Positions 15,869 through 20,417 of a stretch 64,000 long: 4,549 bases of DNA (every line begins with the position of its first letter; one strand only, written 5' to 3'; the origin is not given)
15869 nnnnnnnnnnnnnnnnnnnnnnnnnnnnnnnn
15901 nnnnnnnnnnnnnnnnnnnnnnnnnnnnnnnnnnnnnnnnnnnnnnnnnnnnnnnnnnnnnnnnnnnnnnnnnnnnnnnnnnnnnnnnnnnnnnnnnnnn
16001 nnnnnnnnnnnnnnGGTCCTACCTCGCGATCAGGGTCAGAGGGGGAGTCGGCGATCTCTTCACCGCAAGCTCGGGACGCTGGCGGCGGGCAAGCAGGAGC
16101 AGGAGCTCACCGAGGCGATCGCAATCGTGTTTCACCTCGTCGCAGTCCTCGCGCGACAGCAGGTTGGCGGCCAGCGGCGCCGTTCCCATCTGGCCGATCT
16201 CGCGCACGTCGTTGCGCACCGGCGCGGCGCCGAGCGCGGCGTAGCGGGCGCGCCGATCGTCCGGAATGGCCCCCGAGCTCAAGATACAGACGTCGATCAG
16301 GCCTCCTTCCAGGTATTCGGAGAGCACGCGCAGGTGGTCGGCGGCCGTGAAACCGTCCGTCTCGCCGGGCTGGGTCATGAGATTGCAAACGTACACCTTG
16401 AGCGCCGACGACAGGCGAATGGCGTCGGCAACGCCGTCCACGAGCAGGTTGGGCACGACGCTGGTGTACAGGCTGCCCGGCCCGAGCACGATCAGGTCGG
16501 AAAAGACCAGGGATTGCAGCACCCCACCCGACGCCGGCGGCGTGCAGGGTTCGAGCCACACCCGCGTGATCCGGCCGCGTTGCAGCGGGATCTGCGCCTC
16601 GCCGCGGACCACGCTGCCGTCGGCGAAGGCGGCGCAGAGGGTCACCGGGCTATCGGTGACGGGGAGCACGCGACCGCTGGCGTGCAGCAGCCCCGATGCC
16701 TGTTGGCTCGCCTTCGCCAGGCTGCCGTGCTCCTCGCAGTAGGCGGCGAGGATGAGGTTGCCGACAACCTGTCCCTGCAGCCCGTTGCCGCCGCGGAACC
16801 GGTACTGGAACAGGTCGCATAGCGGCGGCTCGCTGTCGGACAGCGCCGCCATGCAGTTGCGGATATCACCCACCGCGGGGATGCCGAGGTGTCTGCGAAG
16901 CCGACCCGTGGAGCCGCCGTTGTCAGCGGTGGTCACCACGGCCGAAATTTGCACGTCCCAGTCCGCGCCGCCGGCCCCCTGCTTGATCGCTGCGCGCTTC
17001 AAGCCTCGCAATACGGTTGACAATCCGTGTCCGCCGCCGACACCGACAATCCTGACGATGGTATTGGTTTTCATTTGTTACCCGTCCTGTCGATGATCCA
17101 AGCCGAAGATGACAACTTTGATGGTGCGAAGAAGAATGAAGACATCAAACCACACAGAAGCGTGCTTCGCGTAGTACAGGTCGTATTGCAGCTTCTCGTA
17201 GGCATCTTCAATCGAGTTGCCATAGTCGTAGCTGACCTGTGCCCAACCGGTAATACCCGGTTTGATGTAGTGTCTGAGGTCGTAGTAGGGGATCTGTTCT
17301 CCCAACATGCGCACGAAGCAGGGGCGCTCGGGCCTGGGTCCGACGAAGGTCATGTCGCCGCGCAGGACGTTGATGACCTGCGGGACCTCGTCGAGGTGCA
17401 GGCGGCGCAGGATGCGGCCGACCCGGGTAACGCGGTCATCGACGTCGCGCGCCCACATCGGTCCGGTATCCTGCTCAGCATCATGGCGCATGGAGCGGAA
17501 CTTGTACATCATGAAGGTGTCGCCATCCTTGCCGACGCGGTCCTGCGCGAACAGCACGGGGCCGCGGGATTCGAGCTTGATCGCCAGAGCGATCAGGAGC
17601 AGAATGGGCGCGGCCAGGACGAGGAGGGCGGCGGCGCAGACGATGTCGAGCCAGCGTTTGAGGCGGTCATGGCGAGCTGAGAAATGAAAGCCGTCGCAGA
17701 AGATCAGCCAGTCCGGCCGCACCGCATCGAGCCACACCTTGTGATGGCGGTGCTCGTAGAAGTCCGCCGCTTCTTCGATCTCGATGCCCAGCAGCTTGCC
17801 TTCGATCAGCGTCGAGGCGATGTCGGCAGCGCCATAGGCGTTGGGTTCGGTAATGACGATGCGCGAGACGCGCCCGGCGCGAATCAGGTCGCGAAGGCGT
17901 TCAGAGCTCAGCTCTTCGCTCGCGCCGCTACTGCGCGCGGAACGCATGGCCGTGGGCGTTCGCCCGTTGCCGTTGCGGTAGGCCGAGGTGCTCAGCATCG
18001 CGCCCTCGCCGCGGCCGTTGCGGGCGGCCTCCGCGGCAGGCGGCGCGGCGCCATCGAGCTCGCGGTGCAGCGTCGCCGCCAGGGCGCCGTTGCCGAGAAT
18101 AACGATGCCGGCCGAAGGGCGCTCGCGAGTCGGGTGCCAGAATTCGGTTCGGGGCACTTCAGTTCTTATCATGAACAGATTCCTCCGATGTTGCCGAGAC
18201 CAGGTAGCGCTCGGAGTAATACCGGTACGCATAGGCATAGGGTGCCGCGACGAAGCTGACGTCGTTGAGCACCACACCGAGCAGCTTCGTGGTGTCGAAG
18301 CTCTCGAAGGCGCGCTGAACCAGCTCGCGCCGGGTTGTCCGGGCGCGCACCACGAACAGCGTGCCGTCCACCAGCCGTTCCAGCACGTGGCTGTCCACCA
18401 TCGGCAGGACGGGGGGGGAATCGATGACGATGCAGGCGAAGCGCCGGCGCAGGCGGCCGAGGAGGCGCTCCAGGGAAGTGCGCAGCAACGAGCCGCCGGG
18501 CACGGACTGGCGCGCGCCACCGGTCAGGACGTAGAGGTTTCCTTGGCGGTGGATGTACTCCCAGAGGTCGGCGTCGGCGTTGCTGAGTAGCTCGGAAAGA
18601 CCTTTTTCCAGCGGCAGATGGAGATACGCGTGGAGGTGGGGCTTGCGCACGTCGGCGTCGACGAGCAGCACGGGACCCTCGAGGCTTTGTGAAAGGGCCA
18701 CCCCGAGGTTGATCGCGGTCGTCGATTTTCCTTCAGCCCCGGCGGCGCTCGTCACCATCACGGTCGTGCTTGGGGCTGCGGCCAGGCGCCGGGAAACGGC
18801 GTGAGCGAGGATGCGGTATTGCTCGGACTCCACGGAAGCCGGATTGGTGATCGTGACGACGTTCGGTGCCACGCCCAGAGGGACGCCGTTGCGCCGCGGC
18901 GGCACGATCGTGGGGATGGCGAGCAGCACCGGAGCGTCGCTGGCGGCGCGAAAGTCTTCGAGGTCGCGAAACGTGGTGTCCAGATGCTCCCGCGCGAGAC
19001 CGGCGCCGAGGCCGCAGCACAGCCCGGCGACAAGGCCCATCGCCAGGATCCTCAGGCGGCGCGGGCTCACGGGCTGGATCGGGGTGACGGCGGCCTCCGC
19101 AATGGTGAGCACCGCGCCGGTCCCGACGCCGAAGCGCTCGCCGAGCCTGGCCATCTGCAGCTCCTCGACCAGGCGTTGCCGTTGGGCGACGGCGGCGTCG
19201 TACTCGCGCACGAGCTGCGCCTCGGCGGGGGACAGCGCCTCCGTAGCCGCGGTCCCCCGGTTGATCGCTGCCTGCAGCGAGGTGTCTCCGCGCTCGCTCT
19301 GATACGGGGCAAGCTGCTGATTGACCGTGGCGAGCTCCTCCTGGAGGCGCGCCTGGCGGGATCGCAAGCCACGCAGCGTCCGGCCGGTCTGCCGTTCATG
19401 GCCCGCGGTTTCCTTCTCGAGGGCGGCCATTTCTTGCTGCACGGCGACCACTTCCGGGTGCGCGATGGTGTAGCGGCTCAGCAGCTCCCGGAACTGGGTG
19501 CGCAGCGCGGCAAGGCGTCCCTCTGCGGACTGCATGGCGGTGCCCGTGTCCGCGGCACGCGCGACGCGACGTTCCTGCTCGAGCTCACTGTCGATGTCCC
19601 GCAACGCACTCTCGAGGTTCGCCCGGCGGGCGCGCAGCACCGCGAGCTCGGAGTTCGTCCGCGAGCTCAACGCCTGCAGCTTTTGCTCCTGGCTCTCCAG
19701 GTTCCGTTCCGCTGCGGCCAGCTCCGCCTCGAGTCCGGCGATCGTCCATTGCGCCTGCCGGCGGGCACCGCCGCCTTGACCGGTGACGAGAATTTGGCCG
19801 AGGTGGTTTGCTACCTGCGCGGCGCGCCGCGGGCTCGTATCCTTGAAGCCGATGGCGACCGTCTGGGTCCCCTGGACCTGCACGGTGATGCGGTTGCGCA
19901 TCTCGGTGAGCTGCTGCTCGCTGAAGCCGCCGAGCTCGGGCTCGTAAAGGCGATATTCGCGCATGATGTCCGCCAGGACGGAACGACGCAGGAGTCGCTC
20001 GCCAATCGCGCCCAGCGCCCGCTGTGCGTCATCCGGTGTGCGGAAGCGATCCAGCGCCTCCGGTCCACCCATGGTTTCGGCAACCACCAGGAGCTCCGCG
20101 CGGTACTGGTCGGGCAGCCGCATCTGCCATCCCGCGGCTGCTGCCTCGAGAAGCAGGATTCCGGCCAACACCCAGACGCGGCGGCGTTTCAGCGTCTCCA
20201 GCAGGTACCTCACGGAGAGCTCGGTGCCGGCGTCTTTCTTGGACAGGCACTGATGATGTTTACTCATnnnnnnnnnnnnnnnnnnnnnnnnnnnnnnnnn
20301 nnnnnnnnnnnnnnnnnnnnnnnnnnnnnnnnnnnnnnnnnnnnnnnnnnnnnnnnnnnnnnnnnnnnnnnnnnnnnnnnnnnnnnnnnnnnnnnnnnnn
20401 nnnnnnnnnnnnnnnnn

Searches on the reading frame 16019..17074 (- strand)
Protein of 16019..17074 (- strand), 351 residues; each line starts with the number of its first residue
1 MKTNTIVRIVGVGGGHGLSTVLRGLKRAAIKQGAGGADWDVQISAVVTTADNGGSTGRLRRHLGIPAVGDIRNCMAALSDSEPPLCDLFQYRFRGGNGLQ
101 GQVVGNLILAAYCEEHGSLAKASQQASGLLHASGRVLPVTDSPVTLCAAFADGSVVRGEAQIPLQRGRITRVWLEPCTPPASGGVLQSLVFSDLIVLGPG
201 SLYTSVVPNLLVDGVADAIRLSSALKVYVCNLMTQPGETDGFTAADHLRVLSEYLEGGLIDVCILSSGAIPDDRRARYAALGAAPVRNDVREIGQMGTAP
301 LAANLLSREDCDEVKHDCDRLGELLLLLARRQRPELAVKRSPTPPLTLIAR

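Call 5: search_protein_families(library=ncbifam, proteins=[window:16019-17074:-], max_evalue=0.00001)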
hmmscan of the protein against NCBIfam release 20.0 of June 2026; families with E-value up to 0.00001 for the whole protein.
window:16019-17074:- (351 aa): 2 families
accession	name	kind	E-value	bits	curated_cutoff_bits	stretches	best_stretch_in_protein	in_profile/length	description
TIGR01826.1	CofD_related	subfamily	7.2e-97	324.6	196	1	9-326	1-306/310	uridine diphosphate-N-acetylglucosamine-binding protein YvcK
TIGR04357.1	CofD_rel_GAK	hypoth_equivalog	8.5e-33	114.2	340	2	99-260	133-306/368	GAK system CofD-like protein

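Call 6: search_protein_families(library=pfam, proteins=[window:16019-17074:-], max_evalue=0.00001)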
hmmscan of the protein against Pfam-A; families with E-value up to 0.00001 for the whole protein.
window:16019-17074:- (351 aa): 1 family
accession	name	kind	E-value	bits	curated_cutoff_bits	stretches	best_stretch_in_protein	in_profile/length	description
PF01933.23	CofD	-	1e-94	317.4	30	1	9-305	1-289/290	2-phospho-L-lactate transferase CofD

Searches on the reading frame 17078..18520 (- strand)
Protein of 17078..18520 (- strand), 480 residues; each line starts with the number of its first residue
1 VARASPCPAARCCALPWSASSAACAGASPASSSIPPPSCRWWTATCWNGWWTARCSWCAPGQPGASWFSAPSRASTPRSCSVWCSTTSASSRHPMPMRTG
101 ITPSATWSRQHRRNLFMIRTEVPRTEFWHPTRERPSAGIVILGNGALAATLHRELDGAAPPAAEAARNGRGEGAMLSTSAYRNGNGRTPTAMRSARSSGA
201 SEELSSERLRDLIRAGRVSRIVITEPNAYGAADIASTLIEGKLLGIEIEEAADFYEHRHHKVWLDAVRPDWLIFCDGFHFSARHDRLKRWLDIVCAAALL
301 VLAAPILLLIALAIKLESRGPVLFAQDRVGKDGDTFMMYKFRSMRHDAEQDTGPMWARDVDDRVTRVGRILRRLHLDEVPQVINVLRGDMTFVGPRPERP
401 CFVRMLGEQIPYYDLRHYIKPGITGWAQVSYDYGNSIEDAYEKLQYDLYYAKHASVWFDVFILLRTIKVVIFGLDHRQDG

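Call 5: search_protein_families(library=ncbifam, proteins=[window:17078-18520:-], max_evalue=0.00001)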
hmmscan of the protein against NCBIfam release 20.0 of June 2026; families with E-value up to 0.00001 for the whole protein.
window:17078-18520:- (480 aa): 10 families
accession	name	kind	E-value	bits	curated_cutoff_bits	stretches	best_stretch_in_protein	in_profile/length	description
TIGR03013.1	EpsB_2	subfamily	7.3e-109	364.8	393.35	1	207-473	175-439/443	TIGR03013 family XrtA/PEP-CTERM system glycosyltransferase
TIGR03025.1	EPS_sugtrans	subfamily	1.4e-98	331.1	295.55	1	206-473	177-441/445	exopolysaccharide biosynthesis polyprenyl glycosylphosphotransferase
TIGR03023.1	WcaJ_sugtrans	equivalog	1.9e-79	268.1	410.75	1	204-472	180-448/453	undecaprenyl-phosphate glucose phosphotransferase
TIGR03022.1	WbaP_sugtrans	subfamily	7.1e-55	187.1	403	1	284-471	255-450/456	undecaprenyl-phosphate galactose phosphotransferase WbaP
NF007518.0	PRK10124.1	equivalog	9.9e-50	169.6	684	1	286-467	272-454/464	undecaprenyl-phosphate glucose phosphotransferase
NF050817.1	PolSacchBiosHfsE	equivalog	1.3e-48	166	750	1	276-469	260-458/467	polysaccharide biosynthesis protein HfsE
NF052601.1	undeca_RfbP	equivalog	8.1e-43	146.4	330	1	283-475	40-240/244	undecaprenyl-phosphate galactose phosphotransferase family protein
NF041877.1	EPS_EpsZ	equivalog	8.6e-42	143.3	800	1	261-473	232-455/459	exopolysaccharide biosynthesis polyisoprenyl-phosphate hexose-1-phosphate transferase EpsZ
NF011751.0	PRK15204.1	equivalog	4.5e-31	108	907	1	286-471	278-470/476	undecaprenyl-phosphate galactose phosphotransferase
NF045514.1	glycotran_HepC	equivalog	5.2e-24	84.7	140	1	285-397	114-211/220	heterocyst development glycosyltransferase HepC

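Call 6: search_protein_families(library=pfam, proteins=[window:17078-18520:-], max_evalue=0.00001)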
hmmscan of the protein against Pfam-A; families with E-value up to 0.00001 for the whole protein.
window:17078-18520:- (480 aa): 1 family
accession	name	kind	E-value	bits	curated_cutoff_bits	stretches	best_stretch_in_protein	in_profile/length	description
PF02397.22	Bac_transf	-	3.4e-67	225.9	27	1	288-471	1-178/179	Bacterial sugar transferase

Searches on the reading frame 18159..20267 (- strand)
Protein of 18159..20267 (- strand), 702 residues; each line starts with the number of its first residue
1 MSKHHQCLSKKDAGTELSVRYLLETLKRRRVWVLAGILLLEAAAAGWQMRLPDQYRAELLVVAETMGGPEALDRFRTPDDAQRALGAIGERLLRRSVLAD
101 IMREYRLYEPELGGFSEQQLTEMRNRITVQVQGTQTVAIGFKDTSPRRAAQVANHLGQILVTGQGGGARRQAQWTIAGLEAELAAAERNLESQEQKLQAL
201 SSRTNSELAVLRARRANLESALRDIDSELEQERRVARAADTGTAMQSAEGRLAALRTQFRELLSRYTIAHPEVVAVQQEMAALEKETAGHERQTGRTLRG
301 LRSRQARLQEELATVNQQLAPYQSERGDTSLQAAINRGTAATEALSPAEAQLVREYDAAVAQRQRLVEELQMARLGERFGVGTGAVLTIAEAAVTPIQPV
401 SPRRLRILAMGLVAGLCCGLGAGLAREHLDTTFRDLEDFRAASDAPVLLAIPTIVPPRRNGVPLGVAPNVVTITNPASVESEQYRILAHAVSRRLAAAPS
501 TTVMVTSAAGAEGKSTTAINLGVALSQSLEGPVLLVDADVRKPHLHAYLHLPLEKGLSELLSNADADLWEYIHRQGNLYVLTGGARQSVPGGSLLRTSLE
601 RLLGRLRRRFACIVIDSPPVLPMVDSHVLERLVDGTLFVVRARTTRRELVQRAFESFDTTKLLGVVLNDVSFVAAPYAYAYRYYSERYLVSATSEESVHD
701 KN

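Call 5: search_protein_families(library=ncbifam, proteins=[window:18159-20267:-], max_evalue=0.00001)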
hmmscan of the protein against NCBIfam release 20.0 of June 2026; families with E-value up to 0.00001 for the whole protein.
window:18159-20267:- (702 aa): 11 families
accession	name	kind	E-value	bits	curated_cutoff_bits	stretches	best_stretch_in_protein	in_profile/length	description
TIGR03007.1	pepcterm_ChnLen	equivalog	2.3e-39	135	278.85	1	22-458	6-467/498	XrtA system polysaccharide chain length determinant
TIGR03018.1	pepcterm_TyrKin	hypoth_equivalog_domain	1.4e-38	132.3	230.65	1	470-668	1-207/207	XrtA-associated tyrosine autokinase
TIGR01007.1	eps_fam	subfamily_domain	4.3e-28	98.2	108.05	1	483-683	2-202/204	polysaccharide biosynthesis tyrosine autokinase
NF007350.0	PRK09841.1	equivalog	3.4e-26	91.6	1248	1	471-686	502-720/726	tyrosine-protein kinase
TIGR01005.1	eps_transp_fam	subfamily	4.6e-26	91.2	411.7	1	474-691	520-738/754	exopolysaccharide transport protein family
NF008568.0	PRK11519.1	equivalog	4.8e-21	74.6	1068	1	470-688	496-715/720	tyrosine-protein kinase Wzc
TIGR03029.1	EpsG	equivalog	4.1e-19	68.8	313.8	1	465-668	68-273/274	chain length determinant protein tyrosine kinase EpsG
TIGR03017.1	EpsF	equivalog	2.1e-07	30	422.75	1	135-450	132-442/444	chain length determinant protein EpsF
TIGR02169.1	SMC_prok_A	equivalog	5.4e-07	27.7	729.4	1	154-371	273-487/1165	chromosome segregation protein SMC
TIGR01969.1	minD_arch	subfamily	2.3e-06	27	201.75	1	502-641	2-139/251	cell division ATPase MinD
TIGR01006.1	polys_exp_MPA1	subfamily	5.9e-06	25.9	296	0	388-452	158-222/226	CspC family polysaccharide chain length determinant protein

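Call 6: search_protein_families(library=pfam, proteins=[window:18159-20267:-], max_evalue=0.00001)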
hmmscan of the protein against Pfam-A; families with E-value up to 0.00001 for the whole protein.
window:18159-20267:- (702 aa): 2 families
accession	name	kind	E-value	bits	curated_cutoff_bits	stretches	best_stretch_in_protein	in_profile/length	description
PF01656.29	CbiA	-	3.7e-07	30.6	25.4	1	503-670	1-83/125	CobQ/CobB/MinD/ParA nucleotide binding domain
PF13614.12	AAA_31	-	2.2e-06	28.2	27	0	502-627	3-135/177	AAA domain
